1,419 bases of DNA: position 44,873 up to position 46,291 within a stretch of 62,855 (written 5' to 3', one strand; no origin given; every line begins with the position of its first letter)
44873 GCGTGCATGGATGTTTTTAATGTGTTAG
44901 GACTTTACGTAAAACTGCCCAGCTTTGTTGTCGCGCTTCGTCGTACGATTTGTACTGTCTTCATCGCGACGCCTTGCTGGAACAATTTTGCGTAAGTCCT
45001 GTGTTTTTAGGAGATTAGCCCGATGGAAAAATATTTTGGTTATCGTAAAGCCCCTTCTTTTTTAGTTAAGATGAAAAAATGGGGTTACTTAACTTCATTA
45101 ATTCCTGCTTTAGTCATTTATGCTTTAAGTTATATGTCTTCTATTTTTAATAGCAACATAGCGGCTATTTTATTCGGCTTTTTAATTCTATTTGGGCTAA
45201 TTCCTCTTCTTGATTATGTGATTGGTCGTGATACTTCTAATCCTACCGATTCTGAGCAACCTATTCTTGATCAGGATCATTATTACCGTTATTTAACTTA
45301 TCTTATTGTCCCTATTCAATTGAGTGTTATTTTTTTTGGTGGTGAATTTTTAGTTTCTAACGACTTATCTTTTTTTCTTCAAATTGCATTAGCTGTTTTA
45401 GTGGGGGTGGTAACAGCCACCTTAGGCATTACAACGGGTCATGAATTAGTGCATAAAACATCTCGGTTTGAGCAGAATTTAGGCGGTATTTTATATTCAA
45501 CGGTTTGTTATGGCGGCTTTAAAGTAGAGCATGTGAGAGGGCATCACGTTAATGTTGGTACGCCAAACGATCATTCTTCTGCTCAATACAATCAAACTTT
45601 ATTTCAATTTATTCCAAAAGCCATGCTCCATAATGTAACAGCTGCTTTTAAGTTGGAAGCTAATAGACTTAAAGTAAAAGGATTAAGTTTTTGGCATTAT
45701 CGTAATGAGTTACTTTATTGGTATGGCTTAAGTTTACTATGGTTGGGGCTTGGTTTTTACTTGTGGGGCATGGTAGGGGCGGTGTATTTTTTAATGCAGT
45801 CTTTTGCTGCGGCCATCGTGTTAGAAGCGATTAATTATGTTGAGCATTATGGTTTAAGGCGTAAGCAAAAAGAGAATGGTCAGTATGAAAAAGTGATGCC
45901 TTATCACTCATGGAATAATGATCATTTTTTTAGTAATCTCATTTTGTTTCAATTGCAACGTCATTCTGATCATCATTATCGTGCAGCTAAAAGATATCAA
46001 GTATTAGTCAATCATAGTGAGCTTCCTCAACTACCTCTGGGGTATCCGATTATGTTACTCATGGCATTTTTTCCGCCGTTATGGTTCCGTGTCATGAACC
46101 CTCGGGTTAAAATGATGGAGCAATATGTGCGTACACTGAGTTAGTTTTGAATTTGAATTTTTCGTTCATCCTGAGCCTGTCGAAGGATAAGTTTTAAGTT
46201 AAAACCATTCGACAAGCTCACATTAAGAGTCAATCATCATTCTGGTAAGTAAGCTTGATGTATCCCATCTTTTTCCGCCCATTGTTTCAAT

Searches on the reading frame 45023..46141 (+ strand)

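Call 12: search_protein_families(library=pfam, proteins=[window:45023-46141:+], max_evalue=0.001)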
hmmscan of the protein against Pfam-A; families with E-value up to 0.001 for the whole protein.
window:45023-46141:+ (373 aa): 1 family
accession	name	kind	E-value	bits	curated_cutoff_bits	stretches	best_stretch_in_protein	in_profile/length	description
PF00487.30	FA_desaturase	-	7.8e-25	88.5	29.7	1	119-329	4-232/253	Fatty acid desaturase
